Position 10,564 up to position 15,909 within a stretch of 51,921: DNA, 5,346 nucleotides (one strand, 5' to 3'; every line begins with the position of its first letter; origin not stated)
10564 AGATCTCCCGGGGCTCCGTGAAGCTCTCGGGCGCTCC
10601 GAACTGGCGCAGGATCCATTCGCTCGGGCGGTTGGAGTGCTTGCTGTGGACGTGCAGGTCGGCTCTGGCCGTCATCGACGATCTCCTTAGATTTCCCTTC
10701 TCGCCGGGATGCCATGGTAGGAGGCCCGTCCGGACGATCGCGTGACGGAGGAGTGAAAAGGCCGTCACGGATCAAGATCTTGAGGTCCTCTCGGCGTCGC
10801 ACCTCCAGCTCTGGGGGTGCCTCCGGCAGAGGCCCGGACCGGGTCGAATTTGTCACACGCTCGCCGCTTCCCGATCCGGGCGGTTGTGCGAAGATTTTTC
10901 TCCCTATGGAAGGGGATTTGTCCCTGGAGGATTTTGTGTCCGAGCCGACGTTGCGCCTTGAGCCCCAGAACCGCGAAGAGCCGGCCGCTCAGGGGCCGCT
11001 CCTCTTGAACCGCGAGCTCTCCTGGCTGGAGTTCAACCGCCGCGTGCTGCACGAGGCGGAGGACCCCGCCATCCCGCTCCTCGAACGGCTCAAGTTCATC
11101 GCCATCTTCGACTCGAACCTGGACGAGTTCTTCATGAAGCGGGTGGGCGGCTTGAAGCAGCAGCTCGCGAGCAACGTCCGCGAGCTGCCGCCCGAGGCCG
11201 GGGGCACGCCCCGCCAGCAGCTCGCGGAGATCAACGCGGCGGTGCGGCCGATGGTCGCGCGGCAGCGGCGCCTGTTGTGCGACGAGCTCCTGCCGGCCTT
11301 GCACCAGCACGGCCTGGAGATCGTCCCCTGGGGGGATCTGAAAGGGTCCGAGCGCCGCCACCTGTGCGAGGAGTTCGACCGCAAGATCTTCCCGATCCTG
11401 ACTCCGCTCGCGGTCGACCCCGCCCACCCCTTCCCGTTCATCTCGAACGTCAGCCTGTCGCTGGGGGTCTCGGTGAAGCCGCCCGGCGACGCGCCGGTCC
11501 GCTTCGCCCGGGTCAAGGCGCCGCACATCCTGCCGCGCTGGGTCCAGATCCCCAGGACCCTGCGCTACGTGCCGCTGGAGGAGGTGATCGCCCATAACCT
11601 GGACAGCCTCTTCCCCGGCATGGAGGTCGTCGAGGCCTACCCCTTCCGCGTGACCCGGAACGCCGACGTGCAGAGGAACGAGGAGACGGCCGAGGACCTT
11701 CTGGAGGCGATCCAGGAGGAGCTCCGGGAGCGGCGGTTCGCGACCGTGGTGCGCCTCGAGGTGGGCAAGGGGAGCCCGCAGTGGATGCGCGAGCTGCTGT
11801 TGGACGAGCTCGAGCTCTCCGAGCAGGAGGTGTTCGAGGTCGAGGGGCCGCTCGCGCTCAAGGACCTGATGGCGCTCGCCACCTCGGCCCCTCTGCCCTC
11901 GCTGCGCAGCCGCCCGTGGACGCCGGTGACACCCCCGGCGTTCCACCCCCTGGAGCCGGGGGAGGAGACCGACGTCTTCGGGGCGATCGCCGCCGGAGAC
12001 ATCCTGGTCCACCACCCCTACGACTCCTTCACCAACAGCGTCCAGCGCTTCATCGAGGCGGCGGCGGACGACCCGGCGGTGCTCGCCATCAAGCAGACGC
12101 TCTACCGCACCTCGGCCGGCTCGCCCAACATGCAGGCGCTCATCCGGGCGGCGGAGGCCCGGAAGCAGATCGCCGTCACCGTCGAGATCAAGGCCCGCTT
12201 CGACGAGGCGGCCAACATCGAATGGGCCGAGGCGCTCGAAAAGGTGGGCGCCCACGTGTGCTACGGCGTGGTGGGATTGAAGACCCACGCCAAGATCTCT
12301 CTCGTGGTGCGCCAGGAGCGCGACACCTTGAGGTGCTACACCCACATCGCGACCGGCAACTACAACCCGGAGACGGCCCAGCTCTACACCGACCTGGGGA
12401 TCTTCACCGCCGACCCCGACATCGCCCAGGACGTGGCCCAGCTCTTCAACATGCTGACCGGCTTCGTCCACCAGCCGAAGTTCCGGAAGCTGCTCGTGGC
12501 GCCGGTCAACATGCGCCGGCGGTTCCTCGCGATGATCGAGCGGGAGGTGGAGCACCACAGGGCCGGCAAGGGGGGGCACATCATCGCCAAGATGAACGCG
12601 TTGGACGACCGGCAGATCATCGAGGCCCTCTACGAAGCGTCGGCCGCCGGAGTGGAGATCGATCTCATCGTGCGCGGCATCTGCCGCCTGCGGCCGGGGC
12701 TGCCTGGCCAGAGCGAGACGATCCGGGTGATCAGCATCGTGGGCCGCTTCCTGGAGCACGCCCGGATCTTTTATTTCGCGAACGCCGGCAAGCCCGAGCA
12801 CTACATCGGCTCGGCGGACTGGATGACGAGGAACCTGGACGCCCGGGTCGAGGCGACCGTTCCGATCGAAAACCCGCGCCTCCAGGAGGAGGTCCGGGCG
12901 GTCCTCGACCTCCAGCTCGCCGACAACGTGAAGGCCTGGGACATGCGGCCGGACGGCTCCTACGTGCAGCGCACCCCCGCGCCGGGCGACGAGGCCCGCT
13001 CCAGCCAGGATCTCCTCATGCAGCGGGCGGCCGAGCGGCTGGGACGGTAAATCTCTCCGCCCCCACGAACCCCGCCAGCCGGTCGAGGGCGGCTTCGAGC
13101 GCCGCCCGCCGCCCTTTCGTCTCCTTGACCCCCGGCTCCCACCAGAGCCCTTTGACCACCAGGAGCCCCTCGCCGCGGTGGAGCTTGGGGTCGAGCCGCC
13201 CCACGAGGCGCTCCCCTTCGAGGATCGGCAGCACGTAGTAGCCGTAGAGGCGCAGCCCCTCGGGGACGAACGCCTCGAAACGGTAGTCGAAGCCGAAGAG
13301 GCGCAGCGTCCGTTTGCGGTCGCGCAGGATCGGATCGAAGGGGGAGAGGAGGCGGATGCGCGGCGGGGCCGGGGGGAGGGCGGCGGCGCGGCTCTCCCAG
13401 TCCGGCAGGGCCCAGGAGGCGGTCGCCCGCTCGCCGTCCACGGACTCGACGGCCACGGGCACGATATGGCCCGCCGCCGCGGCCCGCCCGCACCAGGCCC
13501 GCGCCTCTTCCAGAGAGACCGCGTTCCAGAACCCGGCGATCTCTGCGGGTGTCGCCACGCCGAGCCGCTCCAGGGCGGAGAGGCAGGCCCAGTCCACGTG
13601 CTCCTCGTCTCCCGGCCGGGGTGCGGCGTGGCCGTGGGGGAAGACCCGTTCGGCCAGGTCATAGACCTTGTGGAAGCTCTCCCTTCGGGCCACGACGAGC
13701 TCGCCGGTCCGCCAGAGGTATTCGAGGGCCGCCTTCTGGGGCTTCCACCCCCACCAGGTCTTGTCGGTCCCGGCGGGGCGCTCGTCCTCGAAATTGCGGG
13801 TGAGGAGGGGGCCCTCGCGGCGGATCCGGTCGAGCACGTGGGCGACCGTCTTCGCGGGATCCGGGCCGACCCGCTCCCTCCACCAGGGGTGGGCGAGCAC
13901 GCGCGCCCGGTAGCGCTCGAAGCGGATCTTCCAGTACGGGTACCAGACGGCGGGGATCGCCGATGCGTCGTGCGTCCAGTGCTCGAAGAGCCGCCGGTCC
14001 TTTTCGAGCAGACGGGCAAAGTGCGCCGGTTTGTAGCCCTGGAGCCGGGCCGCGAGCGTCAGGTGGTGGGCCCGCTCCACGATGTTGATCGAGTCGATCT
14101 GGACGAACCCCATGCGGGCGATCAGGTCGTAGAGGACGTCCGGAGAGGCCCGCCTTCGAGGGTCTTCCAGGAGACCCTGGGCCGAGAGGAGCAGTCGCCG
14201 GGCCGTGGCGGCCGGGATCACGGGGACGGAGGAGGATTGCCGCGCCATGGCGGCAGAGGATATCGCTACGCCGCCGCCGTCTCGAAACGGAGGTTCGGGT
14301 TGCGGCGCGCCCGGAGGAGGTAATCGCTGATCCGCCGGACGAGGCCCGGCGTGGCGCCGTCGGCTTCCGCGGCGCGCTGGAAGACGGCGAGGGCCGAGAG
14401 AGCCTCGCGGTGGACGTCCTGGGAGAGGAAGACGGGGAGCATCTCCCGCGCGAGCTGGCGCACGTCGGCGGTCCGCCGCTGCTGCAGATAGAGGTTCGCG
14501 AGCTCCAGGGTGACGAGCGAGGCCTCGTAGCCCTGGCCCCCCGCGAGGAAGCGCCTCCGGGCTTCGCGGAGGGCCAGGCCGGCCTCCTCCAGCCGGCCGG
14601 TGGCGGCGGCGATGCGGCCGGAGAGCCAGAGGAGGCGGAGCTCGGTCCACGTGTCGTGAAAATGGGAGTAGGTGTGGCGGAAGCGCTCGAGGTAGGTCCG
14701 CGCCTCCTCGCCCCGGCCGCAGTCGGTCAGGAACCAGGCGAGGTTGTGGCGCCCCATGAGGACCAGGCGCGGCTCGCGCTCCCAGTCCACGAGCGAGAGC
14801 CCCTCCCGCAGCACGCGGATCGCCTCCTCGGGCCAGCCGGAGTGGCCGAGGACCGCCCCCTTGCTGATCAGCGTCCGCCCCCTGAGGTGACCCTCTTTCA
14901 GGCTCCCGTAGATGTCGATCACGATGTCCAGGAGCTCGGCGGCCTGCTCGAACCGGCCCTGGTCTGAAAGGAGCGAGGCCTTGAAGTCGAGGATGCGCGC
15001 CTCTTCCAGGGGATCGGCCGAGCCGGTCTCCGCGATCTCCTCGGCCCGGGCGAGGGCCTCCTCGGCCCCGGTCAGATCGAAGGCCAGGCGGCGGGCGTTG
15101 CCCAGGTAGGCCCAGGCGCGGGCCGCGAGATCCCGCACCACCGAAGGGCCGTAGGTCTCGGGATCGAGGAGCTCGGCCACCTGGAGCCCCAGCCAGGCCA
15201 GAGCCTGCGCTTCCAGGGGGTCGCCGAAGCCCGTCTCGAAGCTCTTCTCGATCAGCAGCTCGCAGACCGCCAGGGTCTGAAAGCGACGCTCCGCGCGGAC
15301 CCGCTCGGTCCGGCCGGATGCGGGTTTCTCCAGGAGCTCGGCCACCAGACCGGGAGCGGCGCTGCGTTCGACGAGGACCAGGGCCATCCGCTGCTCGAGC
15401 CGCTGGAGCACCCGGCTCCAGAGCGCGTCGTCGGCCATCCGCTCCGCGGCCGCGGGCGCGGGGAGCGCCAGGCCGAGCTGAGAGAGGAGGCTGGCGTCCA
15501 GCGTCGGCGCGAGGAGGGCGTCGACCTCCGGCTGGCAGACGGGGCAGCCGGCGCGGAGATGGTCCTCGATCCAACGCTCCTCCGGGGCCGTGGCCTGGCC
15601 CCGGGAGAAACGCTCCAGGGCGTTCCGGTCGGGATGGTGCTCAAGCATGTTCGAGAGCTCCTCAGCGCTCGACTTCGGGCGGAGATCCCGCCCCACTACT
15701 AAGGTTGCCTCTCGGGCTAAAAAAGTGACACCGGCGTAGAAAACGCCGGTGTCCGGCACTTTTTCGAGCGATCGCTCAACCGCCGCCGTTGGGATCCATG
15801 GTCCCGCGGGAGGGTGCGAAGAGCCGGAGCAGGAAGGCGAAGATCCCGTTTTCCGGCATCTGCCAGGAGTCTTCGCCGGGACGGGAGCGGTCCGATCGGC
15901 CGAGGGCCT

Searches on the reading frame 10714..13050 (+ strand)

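Call 6: search_protein_families(library=pfam, proteins=[window:10714-13050:+], max_evalue=0.00001)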
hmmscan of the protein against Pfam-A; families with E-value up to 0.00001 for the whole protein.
window:10714-13050:+ (778 aa): 5 families
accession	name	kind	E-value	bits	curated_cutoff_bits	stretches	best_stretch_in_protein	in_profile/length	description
PF13090.12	PP_kinase_C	-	3.5e-72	241.9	25.8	1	593-765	1-172/172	Polyphosphate kinase C-terminal domain 2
PF17941.7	PP_kinase_C_1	-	2.1e-68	229.5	25.7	1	421-585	2-165/167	Polyphosphate kinase C-terminal domain 1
PF02503.22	PP_kinase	-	9.5e-63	211.6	31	1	213-388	2-183/183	Polyphosphate kinase middle domain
PF13089.11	PP_kinase_N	-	9.4e-39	132.5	23.8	1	98-204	2-107/107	Polyphosphate kinase N-terminal domain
PF13091.12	PLDc_2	-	7.6e-09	35.9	27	0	627-730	16-127/132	PLD-like domain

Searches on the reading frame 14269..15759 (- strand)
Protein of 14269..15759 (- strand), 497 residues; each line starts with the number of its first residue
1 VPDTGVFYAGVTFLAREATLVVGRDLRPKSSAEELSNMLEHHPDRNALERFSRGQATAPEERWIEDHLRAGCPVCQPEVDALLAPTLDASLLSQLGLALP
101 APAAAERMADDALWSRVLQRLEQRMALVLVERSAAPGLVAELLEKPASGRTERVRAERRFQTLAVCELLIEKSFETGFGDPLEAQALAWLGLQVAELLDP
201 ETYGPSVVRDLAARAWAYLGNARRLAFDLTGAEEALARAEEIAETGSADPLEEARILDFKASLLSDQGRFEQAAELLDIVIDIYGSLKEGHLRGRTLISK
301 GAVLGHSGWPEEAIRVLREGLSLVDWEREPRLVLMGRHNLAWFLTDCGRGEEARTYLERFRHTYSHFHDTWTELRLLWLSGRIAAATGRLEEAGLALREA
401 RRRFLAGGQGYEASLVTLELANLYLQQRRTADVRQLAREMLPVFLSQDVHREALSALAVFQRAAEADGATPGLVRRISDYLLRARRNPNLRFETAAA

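Call 6: search_protein_families(library=pfam, proteins=[window:14269-15759:-], max_evalue=0.00001)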
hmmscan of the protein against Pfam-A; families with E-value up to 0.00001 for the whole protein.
window:14269-15759:- (497 aa): 2 families
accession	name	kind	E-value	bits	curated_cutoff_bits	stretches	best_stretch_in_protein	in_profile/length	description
PF13424.12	TPR_12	-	7.1e-08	33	30.1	0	254-323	3-74/77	Tetratricopeptide repeat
PF07719.23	TPR_2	-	1.9e-06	28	27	0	213-244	1-32/34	Tetratricopeptide repeat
